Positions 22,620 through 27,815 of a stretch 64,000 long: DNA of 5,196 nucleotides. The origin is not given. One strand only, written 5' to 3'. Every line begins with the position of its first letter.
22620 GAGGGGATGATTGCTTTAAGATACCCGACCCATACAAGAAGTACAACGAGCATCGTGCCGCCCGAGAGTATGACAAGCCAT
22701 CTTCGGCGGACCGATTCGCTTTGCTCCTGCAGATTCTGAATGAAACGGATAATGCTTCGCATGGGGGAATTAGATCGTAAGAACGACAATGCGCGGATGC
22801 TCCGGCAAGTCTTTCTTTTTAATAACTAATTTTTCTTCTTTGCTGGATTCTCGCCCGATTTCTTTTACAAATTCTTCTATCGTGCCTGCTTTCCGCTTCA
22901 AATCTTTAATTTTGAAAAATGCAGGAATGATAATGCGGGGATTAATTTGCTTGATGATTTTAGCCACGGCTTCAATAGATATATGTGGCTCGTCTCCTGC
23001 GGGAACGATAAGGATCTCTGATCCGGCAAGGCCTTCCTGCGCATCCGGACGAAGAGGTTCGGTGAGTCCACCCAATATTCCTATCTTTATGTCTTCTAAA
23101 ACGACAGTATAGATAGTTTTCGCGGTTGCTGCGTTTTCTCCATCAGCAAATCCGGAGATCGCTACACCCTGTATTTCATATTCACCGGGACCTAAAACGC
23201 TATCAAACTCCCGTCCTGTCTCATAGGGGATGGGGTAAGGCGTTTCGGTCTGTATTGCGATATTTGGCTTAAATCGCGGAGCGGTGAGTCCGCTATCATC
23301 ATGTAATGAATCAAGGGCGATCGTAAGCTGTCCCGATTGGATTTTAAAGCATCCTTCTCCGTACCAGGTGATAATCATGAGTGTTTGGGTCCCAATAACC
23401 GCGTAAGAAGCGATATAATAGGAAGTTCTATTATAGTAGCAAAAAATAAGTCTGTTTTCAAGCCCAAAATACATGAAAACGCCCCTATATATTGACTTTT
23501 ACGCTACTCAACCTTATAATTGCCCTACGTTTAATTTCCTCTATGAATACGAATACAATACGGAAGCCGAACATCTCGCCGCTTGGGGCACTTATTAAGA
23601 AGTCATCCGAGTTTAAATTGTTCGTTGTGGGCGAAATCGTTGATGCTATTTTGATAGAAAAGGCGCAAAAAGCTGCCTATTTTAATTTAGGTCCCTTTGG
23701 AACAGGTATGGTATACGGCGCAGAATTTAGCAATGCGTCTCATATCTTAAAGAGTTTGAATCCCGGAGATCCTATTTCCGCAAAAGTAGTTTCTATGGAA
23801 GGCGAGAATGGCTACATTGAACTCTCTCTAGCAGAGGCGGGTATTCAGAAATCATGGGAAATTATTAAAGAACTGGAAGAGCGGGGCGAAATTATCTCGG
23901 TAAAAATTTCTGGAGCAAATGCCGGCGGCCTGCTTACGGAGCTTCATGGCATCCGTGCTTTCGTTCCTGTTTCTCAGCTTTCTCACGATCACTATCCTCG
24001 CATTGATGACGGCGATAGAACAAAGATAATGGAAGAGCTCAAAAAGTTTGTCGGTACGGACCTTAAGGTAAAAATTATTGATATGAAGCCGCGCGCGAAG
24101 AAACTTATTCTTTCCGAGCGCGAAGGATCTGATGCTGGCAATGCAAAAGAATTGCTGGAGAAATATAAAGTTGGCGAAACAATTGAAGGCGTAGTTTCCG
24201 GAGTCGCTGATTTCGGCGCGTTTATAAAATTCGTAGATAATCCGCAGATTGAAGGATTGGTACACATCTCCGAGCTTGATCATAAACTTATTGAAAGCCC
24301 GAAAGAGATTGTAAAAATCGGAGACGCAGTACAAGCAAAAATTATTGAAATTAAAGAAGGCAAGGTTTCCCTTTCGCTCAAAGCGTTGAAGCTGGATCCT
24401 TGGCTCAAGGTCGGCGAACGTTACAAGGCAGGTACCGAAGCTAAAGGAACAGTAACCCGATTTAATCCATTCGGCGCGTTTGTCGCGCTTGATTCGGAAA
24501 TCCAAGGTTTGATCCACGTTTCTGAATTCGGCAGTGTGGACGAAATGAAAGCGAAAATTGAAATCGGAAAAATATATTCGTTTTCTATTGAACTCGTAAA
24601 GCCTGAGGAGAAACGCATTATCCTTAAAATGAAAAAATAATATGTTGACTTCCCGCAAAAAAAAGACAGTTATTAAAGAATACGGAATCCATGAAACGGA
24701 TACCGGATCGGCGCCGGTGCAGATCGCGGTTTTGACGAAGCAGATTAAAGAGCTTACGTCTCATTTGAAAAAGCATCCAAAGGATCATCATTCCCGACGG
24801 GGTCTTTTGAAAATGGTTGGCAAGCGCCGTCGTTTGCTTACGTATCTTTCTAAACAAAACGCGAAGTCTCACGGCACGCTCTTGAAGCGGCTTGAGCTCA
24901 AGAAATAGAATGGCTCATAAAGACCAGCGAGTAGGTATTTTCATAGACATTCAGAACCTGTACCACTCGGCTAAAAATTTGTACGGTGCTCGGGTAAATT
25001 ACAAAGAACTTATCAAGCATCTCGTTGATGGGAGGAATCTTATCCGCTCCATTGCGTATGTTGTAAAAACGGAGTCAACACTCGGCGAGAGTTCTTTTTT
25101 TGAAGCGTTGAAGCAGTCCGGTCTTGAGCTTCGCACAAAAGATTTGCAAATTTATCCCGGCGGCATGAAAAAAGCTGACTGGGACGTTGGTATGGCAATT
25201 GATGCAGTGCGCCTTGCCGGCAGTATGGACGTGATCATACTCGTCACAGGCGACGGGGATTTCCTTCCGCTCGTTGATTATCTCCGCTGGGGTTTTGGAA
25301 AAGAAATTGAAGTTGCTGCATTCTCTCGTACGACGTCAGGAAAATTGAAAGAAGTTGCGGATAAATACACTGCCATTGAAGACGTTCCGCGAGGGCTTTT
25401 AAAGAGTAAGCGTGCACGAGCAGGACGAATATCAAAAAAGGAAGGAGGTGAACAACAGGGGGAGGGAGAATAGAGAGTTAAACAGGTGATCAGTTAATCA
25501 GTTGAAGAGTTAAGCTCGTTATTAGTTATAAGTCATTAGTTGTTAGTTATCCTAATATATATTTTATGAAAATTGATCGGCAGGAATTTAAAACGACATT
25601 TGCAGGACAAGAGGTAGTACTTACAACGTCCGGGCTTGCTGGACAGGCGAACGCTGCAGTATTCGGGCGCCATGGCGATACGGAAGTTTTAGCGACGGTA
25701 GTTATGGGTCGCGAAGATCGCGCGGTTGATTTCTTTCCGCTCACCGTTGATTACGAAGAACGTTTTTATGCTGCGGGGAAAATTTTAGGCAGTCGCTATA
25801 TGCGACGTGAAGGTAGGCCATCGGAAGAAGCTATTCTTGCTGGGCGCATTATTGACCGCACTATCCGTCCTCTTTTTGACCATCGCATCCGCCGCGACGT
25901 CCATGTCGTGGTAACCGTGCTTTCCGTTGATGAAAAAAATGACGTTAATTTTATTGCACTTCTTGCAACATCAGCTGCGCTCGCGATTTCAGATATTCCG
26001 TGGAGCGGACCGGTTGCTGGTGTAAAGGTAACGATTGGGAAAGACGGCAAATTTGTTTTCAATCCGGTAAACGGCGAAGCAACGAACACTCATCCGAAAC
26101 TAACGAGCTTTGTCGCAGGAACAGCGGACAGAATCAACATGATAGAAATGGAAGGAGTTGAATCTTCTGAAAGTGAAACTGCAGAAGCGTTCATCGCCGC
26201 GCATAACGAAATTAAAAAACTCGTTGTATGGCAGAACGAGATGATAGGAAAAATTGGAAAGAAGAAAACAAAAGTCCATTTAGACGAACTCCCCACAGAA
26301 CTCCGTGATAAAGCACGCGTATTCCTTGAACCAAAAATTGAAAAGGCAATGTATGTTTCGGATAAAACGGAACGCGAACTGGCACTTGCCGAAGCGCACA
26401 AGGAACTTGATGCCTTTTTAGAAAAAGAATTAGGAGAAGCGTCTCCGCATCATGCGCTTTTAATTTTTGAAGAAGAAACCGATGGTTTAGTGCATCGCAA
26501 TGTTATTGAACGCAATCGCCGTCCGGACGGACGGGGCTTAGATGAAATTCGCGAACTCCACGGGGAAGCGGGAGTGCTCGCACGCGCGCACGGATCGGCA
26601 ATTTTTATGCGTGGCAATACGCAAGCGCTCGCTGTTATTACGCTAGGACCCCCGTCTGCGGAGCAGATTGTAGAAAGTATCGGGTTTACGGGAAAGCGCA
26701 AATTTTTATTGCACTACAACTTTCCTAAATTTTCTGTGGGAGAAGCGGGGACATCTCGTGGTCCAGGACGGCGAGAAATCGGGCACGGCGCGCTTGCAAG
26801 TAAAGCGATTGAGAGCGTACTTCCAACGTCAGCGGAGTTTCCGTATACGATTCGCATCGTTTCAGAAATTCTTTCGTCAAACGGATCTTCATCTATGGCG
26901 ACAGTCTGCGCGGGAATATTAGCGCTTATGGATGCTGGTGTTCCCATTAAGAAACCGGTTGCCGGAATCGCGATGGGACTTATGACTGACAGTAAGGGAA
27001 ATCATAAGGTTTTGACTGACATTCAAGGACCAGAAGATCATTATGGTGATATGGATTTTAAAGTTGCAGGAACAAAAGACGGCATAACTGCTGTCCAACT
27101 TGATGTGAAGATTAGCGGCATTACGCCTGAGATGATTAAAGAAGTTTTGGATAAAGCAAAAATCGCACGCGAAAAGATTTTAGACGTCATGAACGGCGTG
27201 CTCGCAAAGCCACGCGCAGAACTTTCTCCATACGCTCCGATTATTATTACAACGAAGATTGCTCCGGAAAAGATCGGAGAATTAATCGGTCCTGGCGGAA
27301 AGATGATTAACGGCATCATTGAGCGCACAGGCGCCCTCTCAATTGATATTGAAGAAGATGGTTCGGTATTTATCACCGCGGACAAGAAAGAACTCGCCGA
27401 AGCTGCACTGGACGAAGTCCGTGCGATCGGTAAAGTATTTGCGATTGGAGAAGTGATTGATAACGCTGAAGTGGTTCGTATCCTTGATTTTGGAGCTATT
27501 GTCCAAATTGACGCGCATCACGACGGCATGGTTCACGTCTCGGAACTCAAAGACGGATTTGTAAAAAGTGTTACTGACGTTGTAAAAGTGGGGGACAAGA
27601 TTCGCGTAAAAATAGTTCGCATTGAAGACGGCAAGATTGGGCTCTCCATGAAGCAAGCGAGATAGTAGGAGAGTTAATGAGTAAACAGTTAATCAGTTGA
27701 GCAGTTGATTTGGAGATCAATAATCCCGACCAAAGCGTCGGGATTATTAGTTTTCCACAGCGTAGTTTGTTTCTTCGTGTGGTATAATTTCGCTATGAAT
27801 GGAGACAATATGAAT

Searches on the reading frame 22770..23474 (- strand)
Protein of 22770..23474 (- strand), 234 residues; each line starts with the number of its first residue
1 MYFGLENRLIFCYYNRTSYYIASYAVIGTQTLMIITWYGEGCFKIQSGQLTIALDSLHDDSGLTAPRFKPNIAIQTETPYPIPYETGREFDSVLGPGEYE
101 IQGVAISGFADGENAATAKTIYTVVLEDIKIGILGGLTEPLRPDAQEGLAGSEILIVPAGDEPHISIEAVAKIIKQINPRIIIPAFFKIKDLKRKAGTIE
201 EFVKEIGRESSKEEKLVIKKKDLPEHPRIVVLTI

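Call 24: search_protein_families(library=pfam, proteins=[window:22770-23474:-], max_evalue=0.00001)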
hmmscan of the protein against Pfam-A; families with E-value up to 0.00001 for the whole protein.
window:22770-23474:- (234 aa): 1 family
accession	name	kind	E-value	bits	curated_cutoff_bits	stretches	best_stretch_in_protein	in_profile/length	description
PF13483.12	Lactamase_B_3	-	1.4e-14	54.8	24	1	35-184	2-158/160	Beta-lactamase superfamily domain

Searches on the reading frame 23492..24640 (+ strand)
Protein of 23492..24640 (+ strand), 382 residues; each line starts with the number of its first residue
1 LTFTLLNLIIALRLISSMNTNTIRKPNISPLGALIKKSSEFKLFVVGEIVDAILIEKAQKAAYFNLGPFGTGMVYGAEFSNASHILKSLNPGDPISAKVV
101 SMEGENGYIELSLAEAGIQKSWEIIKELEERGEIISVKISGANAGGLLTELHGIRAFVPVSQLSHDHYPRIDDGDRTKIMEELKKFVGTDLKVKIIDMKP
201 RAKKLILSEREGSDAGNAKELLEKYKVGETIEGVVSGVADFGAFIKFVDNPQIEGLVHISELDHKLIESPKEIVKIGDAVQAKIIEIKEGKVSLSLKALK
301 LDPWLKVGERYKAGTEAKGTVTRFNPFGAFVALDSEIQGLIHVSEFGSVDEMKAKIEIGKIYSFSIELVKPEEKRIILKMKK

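Call 24: search_protein_families(library=pfam, proteins=[window:23492-24640:+], max_evalue=0.00001)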
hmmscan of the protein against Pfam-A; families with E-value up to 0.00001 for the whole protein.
window:23492-24640:+ (382 aa): 3 families
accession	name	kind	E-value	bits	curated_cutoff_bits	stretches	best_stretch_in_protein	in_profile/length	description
PF00575.29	S1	-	2.8e-43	146.6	22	3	224-296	1-73/74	S1 RNA binding domain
PF23459.1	S1_RRP5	-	9.5e-12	45.7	27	0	226-295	2-69/72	RRP5 S1 domain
PF21710.3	Spt6_S1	-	6.9e-07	29.9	27.5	0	244-295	31-83/91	Spt6, S1/OB domain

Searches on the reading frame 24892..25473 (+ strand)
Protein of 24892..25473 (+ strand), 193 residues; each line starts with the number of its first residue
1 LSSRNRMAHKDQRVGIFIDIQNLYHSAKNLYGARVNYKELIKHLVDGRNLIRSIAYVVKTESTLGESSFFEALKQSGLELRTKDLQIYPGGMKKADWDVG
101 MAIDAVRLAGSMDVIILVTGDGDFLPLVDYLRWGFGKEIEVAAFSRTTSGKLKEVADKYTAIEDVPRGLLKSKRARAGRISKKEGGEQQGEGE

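Call 24: search_protein_families(library=pfam, proteins=[window:24892-25473:+], max_evalue=0.00001)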
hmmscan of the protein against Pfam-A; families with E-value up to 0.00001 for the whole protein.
window:24892-25473:+ (193 aa): 1 family
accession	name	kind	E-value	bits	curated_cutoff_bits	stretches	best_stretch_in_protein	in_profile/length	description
PF01936.24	NYN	-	6.1e-32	111.6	24.2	1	13-163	1-145/145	NYN domain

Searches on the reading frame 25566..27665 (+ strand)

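Call 24: search_protein_families(library=pfam, proteins=[window:25566-27665:+], max_evalue=0.00001)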
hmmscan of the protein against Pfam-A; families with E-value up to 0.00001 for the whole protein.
window:25566-27665:+ (699 aa): 5 families
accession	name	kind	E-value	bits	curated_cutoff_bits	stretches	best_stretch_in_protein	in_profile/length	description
PF01138.27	RNase_PH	-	1.2e-53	181.4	25.5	2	327-460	1-130/130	3' exoribonuclease family, domain 1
PF00575.29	S1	-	8e-12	45.8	22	1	627-695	4-73/74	S1 RNA binding domain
PF03725.20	RNase_PH_C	-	1.6e-09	38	20.8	1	464-532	2-65/67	3' exoribonuclease family, domain 2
PF00013.35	KH_1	-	1.5e-07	31.5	21.5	1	562-618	3-64/66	KH domain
PF03726.19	PNPase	-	2.6e-07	31.4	24.6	1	246-323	2-80/81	Polyribonucleotide nucleotidyltransferase, RNA binding domain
